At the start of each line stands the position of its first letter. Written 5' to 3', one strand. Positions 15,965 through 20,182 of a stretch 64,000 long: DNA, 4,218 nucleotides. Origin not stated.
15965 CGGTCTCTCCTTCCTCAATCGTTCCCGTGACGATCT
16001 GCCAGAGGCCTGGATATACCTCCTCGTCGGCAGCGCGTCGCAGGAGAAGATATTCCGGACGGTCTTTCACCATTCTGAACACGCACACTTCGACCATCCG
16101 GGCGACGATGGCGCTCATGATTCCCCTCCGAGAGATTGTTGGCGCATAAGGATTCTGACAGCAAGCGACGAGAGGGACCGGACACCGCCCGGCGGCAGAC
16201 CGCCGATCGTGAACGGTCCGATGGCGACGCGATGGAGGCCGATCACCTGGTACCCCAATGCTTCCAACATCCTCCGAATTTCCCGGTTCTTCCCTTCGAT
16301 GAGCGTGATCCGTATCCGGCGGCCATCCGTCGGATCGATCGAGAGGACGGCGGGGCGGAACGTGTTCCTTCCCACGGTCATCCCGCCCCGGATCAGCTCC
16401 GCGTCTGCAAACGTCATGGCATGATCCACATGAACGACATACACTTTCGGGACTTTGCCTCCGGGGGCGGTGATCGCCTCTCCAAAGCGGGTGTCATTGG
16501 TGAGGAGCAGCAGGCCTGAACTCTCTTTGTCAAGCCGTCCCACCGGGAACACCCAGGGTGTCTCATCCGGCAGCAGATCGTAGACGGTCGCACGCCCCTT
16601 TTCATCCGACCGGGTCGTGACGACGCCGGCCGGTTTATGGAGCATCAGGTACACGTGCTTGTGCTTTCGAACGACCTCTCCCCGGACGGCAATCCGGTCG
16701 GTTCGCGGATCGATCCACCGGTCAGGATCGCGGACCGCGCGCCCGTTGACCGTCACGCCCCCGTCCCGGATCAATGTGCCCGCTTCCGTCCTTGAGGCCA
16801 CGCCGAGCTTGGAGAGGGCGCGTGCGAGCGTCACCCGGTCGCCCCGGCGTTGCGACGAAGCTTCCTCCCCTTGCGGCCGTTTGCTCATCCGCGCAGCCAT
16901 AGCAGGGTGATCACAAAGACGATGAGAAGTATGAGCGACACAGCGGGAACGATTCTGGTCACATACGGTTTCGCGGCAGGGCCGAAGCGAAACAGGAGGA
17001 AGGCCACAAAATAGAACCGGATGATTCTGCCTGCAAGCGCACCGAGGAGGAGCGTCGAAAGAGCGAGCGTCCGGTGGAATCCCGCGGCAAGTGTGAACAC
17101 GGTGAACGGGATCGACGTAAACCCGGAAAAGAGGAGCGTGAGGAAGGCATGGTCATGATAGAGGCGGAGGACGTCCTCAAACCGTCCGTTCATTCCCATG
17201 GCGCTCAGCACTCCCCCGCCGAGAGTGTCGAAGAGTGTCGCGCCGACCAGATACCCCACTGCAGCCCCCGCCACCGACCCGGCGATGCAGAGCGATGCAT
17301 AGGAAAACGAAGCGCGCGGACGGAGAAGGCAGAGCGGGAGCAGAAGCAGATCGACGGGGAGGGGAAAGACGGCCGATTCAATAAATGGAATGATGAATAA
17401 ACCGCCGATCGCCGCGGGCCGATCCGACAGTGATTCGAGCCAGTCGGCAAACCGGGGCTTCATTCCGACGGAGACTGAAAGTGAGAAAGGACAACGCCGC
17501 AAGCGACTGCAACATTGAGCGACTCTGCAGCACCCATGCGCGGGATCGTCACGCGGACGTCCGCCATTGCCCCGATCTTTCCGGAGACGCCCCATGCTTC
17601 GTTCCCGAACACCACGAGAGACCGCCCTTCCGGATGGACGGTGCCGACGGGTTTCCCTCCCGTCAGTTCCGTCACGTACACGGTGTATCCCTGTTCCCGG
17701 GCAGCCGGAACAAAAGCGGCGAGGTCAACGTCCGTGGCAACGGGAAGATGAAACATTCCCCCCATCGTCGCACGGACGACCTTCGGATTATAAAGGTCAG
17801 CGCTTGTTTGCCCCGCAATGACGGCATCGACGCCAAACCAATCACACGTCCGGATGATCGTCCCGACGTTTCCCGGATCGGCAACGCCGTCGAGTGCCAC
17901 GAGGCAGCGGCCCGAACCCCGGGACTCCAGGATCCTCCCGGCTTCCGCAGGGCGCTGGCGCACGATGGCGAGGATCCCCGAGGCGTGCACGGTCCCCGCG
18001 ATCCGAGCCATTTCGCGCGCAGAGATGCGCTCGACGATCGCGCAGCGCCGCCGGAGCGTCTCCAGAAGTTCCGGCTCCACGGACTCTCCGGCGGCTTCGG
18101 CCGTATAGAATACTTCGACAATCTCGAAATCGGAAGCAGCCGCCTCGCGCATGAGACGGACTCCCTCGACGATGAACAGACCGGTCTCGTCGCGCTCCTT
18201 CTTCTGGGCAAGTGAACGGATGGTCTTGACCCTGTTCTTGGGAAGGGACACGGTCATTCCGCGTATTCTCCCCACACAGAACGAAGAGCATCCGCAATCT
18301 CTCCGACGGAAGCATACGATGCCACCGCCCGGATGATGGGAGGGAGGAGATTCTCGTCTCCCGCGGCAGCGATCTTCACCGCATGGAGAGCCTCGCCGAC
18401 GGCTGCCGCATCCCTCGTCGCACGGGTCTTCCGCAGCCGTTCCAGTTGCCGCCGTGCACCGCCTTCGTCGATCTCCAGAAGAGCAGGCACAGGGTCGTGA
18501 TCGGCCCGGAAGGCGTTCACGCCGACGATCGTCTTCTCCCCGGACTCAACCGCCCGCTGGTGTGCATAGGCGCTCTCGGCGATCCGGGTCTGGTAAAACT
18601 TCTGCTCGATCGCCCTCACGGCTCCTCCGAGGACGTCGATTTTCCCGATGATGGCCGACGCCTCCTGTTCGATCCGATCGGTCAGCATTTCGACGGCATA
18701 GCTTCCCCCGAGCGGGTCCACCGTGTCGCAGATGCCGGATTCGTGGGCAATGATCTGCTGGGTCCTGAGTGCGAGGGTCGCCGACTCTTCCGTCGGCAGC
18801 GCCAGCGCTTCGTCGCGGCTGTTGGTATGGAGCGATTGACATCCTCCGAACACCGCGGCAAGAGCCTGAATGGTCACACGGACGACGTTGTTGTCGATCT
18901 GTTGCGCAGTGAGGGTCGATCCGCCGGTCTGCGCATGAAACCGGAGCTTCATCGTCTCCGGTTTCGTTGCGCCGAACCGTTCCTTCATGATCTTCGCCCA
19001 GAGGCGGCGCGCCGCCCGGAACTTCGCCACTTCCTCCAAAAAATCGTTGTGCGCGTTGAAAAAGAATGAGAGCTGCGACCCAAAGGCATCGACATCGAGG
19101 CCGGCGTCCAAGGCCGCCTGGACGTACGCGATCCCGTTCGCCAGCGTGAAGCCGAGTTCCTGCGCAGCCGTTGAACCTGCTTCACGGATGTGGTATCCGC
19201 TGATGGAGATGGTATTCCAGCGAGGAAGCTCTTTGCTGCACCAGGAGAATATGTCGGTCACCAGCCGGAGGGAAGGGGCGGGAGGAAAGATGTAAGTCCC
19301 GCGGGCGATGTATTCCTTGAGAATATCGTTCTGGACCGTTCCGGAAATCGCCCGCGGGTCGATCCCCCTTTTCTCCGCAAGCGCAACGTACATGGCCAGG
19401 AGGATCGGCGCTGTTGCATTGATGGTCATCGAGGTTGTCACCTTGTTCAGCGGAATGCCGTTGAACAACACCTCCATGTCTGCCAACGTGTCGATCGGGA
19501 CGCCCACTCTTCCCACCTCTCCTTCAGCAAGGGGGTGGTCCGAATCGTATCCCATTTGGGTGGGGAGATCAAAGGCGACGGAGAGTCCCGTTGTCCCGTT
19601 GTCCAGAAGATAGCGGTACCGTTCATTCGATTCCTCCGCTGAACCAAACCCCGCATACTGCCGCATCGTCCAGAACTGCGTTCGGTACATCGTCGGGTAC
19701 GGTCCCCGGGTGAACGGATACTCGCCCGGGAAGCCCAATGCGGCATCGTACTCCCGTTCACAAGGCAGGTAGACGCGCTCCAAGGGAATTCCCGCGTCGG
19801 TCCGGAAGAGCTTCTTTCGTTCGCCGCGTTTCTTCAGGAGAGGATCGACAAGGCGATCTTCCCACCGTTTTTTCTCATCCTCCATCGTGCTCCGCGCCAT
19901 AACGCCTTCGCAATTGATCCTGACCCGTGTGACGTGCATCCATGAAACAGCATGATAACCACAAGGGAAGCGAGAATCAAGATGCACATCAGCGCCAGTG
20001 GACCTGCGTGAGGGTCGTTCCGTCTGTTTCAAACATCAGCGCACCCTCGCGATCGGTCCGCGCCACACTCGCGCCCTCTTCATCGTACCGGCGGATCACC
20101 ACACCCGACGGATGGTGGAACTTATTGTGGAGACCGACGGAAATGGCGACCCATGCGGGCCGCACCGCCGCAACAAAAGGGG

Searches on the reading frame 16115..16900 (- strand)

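Call 22: search_protein_families(library=pfam, proteins=[window:16115-16900:-], max_evalue=0.001)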
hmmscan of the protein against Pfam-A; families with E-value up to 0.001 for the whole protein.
window:16115-16900:- (261 aa): 3 families
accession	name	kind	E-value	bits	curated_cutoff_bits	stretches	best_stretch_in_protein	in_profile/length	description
PF00849.27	PseudoU_synth_2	-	8e-19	68.8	26.8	1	84-214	2-152/152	RNA pseudouridylate synthase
PF01479.30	S4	-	3.6e-08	33.5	22.8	1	25-60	3-39/48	S4 domain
PF22421.1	SYY_C-terminal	-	0.00015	22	27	1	22-86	18-82/83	Tyrosine--tRNA ligase SYY-like C-terminal domain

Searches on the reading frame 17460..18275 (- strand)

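Call 22: search_protein_families(library=pfam, proteins=[window:17460-18275:-], max_evalue=0.001)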
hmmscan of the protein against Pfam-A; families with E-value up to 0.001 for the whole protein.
window:17460-18275:- (271 aa): 3 families
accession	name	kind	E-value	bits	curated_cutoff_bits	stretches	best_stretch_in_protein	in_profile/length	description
PF00588.24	SpoU_methylase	-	5.2e-37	127.5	29.7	1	125-263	3-141/142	SpoU rRNA Methylase family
PF22435.1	MRM3-like_sub_bind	-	1.6e-16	60.9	27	1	13-103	1-84/84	MRM3-like substrate binding domain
PF08032.17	SpoU_sub_bind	-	1.4e-07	32.2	22.8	1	35-107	1-72/76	RNA 2'-O ribose methyltransferase substrate binding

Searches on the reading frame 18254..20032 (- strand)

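Call 22: search_protein_families(library=pfam, proteins=[window:18254-20032:-], max_evalue=0.001)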
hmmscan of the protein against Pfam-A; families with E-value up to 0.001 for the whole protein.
window:18254-20032:- (592 aa): 1 family
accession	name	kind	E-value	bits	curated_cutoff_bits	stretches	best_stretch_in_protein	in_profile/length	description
PF01642.28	MM_CoA_mutase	-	7e-223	741.2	22.1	1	77-588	1-512/512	Methylmalonyl-CoA mutase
